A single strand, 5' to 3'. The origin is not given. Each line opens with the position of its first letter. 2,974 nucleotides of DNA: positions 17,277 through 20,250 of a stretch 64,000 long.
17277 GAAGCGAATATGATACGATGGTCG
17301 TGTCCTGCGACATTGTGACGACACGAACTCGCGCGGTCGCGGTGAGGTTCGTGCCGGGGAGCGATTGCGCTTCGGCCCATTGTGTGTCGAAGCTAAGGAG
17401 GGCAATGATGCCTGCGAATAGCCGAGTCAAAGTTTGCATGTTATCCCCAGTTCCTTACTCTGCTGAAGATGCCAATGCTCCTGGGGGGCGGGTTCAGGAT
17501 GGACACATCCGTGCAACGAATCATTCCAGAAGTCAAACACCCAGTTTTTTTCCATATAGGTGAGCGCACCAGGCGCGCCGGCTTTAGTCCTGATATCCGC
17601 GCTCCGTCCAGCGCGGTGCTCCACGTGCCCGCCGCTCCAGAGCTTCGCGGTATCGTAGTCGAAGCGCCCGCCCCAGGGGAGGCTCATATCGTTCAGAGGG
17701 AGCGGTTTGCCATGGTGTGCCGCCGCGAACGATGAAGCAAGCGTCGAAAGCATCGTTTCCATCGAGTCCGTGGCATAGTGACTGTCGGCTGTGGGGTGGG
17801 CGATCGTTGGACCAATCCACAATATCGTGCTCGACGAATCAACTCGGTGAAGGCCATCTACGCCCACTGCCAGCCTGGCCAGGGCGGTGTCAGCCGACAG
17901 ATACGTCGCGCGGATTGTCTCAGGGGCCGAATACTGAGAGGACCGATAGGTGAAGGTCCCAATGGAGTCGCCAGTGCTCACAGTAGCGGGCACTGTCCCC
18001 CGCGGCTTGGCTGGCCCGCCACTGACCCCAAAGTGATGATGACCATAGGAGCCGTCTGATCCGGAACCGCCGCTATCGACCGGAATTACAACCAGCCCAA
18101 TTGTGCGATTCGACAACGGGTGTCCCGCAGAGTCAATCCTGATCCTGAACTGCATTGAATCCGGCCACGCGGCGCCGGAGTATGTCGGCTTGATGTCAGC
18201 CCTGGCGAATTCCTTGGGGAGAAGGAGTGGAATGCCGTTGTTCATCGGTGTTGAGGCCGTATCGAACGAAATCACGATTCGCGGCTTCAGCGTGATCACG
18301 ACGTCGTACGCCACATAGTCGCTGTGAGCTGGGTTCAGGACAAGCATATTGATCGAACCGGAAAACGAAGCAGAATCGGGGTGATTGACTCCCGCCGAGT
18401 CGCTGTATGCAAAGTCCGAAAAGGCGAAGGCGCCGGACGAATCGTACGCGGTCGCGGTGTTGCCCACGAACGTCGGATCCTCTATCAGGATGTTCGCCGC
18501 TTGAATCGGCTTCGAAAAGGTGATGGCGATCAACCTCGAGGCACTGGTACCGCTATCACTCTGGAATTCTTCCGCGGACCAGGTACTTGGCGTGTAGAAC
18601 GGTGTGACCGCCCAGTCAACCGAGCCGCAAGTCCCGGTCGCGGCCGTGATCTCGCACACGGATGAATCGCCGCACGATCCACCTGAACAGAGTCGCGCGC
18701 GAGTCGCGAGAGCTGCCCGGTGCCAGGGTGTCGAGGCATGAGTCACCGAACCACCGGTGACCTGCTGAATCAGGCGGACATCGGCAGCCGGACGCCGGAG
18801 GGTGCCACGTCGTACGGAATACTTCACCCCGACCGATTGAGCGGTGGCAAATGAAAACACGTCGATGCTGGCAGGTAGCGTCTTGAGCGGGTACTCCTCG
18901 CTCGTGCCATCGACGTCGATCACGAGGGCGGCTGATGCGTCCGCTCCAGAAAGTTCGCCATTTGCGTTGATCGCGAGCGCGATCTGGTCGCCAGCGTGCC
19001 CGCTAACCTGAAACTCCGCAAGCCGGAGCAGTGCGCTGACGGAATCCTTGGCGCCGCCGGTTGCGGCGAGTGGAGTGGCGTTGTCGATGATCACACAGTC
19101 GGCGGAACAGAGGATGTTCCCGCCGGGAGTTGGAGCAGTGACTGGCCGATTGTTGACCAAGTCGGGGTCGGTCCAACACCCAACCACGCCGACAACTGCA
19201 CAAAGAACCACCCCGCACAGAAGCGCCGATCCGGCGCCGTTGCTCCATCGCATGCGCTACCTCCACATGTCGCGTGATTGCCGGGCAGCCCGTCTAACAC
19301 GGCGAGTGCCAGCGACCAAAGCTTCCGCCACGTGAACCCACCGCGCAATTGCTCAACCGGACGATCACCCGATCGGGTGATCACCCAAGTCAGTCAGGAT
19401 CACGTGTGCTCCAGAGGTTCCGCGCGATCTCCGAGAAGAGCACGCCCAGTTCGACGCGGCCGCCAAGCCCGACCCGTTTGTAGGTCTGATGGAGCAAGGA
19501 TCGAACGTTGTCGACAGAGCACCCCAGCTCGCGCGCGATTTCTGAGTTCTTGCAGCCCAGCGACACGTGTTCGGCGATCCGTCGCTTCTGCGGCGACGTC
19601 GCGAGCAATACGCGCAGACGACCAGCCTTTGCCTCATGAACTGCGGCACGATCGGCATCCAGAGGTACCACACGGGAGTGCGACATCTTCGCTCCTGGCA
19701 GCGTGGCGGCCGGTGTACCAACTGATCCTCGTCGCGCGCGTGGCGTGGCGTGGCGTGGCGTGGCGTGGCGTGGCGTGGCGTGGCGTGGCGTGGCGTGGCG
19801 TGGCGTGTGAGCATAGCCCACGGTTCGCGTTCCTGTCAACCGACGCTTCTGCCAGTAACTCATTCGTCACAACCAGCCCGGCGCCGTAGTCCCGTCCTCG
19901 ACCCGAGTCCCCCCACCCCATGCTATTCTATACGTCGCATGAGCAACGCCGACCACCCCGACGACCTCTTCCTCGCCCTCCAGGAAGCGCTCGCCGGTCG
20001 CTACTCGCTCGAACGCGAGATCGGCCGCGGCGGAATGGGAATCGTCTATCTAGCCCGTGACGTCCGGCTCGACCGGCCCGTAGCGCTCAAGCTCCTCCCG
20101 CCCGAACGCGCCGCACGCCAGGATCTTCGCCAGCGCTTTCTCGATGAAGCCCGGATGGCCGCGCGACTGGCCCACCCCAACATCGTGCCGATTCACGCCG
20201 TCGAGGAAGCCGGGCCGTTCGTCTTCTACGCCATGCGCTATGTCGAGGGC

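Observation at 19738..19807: Perfect 14-copy pentanucleotide repeat (GCGTG)14 in the divergent LuxR / Ser-Thr kinase promoter region: candidate slipped-strand phase-variation switch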

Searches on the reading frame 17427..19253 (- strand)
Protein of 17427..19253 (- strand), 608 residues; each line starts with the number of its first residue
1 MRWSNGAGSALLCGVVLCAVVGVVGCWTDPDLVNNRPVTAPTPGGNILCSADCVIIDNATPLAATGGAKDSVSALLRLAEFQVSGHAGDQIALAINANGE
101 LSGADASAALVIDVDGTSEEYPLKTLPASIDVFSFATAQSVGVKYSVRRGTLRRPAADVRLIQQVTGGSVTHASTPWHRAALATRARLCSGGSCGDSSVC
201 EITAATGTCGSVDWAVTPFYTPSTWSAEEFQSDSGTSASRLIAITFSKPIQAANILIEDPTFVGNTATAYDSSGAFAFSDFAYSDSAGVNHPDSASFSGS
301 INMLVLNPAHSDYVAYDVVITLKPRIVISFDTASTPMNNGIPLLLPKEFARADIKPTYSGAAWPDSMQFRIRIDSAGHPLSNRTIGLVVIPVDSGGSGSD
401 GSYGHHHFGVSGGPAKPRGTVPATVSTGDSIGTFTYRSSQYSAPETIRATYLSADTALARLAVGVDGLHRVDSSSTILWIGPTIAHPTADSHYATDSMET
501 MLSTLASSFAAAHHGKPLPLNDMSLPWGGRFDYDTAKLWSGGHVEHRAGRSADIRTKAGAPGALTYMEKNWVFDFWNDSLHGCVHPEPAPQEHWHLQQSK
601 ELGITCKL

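Call 8: search_protein_families(library=pfam, proteins=[window:17427-19253:-], max_evalue=0.01)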
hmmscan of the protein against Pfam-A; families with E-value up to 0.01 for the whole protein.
window:17427-19253:- (608 aa): 0 families

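Call 16: find_homologous_proteins(query=window:17427-19253:-, max_evalue=0.00001)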
Query window:17427-19253:- (608 aa): 3 proteins with E <= 0.00001 among 8000 candidates.
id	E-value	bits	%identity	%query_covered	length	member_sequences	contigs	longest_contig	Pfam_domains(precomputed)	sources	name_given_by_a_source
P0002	0.0e+0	1253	100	91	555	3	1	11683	-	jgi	jgi:hypothetical protein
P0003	5.1e-86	308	34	97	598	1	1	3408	-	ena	-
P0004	6.3e-78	281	48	53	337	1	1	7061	-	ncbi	ncbi:MAG: hypothetical protein ACREL5_08060 [Gemmatimonadales bacterium]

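Call 17: find_encoding_contigs(protein=P0004, flank=6000)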
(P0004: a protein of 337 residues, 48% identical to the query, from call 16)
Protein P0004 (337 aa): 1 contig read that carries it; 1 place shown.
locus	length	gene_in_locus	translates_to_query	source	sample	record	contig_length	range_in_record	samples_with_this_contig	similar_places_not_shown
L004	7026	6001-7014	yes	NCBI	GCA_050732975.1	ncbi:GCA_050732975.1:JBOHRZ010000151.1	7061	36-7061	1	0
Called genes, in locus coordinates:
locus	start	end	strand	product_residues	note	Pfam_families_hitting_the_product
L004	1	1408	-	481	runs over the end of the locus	PF07638:Sigma70_ECF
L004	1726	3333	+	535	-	-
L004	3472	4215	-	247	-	-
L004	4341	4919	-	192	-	PF13470:PIN_3 (weak), PF26343:VapC50_C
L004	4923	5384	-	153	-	PF12728:HTH_17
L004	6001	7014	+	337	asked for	-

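Call 18: find_encoding_contigs(protein=P0003, flank=6000)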
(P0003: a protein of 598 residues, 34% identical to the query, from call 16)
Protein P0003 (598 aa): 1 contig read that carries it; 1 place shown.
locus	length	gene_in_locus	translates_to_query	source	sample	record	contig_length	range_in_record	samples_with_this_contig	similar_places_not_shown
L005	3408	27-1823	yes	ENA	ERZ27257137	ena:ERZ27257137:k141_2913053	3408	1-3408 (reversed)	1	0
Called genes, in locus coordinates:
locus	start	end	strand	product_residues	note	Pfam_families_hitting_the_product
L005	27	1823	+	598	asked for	-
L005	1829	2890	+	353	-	-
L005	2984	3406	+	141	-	?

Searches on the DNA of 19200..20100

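Call 55: search_rna_families(source=window, start=19200, end=20100, threshold=evalue, max_evalue=1)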
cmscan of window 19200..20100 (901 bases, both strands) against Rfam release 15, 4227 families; matches with E-value up to 1: 0.
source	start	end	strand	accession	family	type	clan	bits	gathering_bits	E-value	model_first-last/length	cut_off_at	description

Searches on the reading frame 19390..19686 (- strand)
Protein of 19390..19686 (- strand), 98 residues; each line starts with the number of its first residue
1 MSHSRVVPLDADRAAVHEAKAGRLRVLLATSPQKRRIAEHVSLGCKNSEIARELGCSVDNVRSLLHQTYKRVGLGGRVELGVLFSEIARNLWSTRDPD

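Call 8: search_protein_families(library=pfam, proteins=[window:19390-19686:-], max_evalue=0.01)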
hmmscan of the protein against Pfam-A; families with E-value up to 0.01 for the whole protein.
window:19390-19686:- (98 aa): 3 families
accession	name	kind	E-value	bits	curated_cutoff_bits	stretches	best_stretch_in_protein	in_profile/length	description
PF08281.18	Sigma70_r4_2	-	2.3e-06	27.6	25.7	1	43-71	25-53/54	Sigma-70, region 4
PF00196.25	GerE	-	2.6e-05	24.2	23.5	1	31-80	4-53/57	Bacterial regulatory proteins, luxR family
PF16365.12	EutK_C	-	0.0057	17.1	27.5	0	41-69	11-39/52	Ethanolamine utilization protein EutK C-terminus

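Call 9: find_encoding_contigs(protein=window:19390-19686:-, flank=3000, max_places=10)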
Protein window:19390-19686:- (98 aa): 2 contigs read that carry it; 2 places shown.
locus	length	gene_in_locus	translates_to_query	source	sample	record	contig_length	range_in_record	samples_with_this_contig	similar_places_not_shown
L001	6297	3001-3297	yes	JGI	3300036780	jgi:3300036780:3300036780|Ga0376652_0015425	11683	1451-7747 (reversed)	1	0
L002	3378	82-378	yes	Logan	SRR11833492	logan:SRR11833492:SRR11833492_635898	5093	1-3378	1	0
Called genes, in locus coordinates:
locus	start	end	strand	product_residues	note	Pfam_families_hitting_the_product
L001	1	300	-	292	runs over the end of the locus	PF01497:Peripla_BP_2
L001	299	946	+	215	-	PF01569:PAP2, PF14378:PAP2_3 (faint)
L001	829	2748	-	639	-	PF00069:Pkinase, PF07714:PK_Tyr_Ser-Thr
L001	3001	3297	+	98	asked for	PF08281:Sigma70_r4_2 (weak)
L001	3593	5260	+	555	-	-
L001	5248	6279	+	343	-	-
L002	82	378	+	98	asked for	PF08281:Sigma70_r4_2 (weak)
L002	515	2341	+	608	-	-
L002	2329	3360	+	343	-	-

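Call 15: find_homologous_proteins(query=window:19390-19686:-, max_evalue=0.00001)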
Query window:19390-19686:- (98 aa): 1 proteins with E <= 0.00001 among 21 candidates.
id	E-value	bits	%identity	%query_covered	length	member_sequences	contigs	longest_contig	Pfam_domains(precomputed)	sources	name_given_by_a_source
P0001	6.5e-57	207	100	100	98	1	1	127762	PF08281.19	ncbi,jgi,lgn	ncbi:MAG TPA: sigma factor-like helix-turn-helix DNA-binding protein [Gemmatimonadales bacterium]|jg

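Call 19: find_encoding_contigs(protein=P0001, flank=10000, max_places=10)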
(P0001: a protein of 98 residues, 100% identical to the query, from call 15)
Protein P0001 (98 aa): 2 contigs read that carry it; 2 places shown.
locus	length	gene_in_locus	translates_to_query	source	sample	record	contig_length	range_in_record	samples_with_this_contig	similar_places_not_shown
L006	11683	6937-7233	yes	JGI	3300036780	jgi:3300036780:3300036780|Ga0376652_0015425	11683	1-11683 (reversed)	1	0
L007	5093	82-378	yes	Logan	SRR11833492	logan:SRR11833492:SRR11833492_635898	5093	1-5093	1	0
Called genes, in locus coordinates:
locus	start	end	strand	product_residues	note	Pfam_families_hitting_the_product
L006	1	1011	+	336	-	?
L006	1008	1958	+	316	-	PF08331:QueG_DUF1730, PF00037:Fer4 (faint), PF13237:Fer4_10 (faint), PF13484:Fer4_16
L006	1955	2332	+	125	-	PF00903:Glyoxalase, PF22677:Ble-like_N (weak)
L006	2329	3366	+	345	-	PF01212:Beta_elim_lyase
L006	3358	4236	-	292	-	PF01497:Peripla_BP_2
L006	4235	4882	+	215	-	PF01569:PAP2, PF14378:PAP2_3 (faint)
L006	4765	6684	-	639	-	PF00069:Pkinase, PF07714:PK_Tyr_Ser-Thr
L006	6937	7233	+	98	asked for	PF08281:Sigma70_r4_2 (weak)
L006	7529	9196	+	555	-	-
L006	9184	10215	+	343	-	-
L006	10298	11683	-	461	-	?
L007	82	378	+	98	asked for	PF08281:Sigma70_r4_2 (weak)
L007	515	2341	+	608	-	-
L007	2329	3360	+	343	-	-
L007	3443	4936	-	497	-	PF02113:Peptidase_S13, PF13354:Beta-lactamase2 (faint)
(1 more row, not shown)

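Call 42: find_related_loci(query=A4, collection=metagenome_contigs, flank=3000)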
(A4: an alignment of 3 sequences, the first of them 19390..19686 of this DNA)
Query A4 (98 aa) in metagenome_contigs; peptide patterns used: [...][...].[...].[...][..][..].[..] (x = any residue, [..] = any of these).
62 stretches matched a pattern, but none encodes a relative of the query by tblastn (E <= 1e-3).

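Call 43: find_homologous_proteins(query=A4, max_evalue=0.001)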
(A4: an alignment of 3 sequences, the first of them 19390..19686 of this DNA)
Query A4 (3 sequences) (98 aa, profile of the alignment): 3 proteins with E <= 0.001 among 661 candidates.
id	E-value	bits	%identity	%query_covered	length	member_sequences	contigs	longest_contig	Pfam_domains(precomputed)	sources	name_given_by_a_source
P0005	2.7e-39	151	35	58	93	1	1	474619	PF00196.26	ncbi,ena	-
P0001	8.0e-37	143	100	100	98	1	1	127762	PF08281.19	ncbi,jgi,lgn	ncbi:MAG TPA: sigma factor-like helix-turn-helix DNA-binding protein [Gemmatimonadales bacterium]|jg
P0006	2.5e-32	129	37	60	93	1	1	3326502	PF00196.26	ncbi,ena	-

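Call 44: find_encoding_contigs(protein=P0006, flank=8000)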
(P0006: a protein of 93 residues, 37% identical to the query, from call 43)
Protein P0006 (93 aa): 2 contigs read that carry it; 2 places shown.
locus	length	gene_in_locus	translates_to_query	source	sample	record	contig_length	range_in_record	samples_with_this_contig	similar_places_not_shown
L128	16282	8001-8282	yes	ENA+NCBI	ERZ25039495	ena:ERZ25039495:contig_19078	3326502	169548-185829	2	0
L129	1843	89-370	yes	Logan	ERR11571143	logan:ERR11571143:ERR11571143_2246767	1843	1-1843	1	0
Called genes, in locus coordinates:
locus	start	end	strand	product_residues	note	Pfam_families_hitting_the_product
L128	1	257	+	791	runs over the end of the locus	-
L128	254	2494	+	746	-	-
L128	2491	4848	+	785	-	-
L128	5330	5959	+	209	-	PF02867:Ribonuc_red_lgC (faint)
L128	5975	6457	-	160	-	-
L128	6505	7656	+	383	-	PF02867:Ribonuc_red_lgC, PF12637:TSCPD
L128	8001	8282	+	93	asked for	PF00196:GerE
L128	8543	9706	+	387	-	-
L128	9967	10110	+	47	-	-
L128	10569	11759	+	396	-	PF17170:DUF5128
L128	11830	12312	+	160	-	-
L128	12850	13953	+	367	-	-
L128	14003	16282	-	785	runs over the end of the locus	PF04945:YHS, PF19335:HMBD, PF00122:E1-E2_ATPase, PF00702:Hydrolase, PF08282:Hydrolase_3 (faint)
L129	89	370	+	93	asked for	PF00196:GerE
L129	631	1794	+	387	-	-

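Call 45: find_encoding_contigs(protein=P0005, flank=8000)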
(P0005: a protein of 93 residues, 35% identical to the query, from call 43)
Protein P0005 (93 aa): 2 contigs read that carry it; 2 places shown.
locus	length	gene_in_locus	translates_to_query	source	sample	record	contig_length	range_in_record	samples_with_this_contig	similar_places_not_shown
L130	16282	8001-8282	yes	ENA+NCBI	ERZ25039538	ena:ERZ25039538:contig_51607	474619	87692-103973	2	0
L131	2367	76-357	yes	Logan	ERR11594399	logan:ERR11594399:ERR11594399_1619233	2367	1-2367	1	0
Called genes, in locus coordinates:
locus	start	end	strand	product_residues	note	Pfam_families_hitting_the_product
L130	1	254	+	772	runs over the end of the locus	PF13428:TPR_14 (weak), PF13432:TPR_16 (weak)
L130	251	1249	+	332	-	-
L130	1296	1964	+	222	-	-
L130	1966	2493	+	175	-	-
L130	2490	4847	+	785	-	-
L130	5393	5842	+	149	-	PF02867:Ribonuc_red_lgC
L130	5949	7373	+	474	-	PF12637:TSCPD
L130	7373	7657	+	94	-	-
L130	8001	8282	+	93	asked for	PF00196:GerE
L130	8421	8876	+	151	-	-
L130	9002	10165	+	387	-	-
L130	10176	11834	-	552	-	PF00122:E1-E2_ATPase, PF00702:Hydrolase, PF08282:Hydrolase_3 (faint)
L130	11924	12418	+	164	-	-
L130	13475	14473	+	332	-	PF02321:OEP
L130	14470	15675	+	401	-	PF25919:BSH_CusB, PF25973:BSH_CzcB, PF25869:3HB_CusB (faint), PF25944:Beta-barrel_RND (faint), PF25954:Beta-barrel_RND_2, PF25990:Beta-barrel_YknX (weak), PF25967:RND-MFP_C (weak), PF25975:CzcB_C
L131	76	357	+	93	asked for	PF00196:GerE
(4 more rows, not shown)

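Call 100: search_protein_representatives(alignment_id=A6)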
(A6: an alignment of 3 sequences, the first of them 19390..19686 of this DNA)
Query: 3 sequences, 93 profile positions. Proteins with E-value up to 0.001 (for the whole library): 9635; up to 1e-10: 137; up to 1e-30: 2. The best 150 are listed.
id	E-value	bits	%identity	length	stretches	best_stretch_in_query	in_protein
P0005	5.5e-47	173.7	-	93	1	1-93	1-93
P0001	1.4e-38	146.8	-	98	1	3-90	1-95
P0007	5.0e-29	116.1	-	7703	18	38-82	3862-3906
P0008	1.6e-23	98.5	-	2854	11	31-84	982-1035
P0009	5.7e-23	96.7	-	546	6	33-78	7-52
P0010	1.4e-21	92.3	-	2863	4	30-81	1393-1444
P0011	2.0e-20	88.5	-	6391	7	30-80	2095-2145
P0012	1.4e-19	85.9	-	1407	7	31-76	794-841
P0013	3.1e-19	84.7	-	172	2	34-83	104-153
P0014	8.3e-19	83.4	-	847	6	20-82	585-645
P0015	2.9e-17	78.4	-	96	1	12-89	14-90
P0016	3.1e-17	78.3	-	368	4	29-81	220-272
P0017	1.6e-16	76.1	-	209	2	30-81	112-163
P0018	2.3e-16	75.5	-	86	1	12-88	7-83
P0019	3.0e-16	75.2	-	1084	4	19-82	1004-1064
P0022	8.5e-16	73.7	-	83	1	17-87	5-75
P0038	1.5e-13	66.5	-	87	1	13-88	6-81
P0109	4.7e-11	58.5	-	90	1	18-91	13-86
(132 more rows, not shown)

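Call 101: find_encoding_contigs(protein=P0015, flank=1500, max_places=3)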
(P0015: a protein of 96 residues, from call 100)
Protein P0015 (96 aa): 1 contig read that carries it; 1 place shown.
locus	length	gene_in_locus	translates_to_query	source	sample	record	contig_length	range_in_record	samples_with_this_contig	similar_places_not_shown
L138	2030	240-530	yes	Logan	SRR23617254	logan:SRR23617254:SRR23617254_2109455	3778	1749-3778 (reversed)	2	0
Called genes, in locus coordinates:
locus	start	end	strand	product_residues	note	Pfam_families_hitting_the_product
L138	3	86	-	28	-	?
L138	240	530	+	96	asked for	-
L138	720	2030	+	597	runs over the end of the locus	-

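Call 106: find_encoding_contigs(protein=P0018, flank=1500, max_places=4)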
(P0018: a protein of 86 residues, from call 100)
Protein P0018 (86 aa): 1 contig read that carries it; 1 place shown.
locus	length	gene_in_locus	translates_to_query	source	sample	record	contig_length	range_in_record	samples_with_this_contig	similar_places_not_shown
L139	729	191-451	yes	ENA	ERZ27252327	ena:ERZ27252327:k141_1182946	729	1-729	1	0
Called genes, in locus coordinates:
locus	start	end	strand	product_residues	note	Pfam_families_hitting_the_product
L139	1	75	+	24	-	?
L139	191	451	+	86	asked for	PF08281:Sigma70_r4_2 (faint), PF13936:HTH_38 (weak), PF00196:GerE, PF13384:HTH_23 (weak)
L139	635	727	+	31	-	?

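Call 107: find_encoding_contigs(protein=P0022, flank=1500, max_places=4)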
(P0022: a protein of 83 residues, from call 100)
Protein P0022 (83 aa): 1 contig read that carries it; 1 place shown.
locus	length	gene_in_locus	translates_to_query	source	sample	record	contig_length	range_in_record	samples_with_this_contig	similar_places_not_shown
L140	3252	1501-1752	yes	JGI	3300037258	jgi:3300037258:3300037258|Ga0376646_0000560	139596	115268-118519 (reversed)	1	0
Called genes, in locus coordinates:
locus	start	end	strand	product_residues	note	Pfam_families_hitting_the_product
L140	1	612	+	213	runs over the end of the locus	-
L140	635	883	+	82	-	-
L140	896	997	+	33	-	-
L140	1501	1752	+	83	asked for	-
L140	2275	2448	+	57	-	-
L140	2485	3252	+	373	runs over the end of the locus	-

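Call 108: find_encoding_contigs(protein=P0038, flank=1500, max_places=4)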
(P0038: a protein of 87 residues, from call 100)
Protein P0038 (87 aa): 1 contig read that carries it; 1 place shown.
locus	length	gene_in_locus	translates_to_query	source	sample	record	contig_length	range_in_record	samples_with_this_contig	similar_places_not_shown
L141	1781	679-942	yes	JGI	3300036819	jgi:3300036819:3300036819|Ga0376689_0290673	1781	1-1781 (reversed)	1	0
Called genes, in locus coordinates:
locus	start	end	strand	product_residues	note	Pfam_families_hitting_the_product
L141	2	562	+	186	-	?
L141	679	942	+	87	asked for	-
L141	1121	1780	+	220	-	?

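Call 109: find_encoding_contigs(protein=P0109, flank=1500, max_places=4)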
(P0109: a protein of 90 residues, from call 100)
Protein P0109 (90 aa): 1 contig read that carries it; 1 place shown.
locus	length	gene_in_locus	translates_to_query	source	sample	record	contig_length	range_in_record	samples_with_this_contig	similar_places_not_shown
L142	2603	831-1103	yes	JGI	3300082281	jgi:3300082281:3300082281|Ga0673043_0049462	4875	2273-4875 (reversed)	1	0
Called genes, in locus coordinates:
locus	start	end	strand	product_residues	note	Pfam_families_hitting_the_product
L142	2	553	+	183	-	?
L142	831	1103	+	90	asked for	-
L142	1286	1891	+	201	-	PF13462:Thioredoxin_4, PF01323:DSBA (faint)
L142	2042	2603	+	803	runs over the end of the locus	-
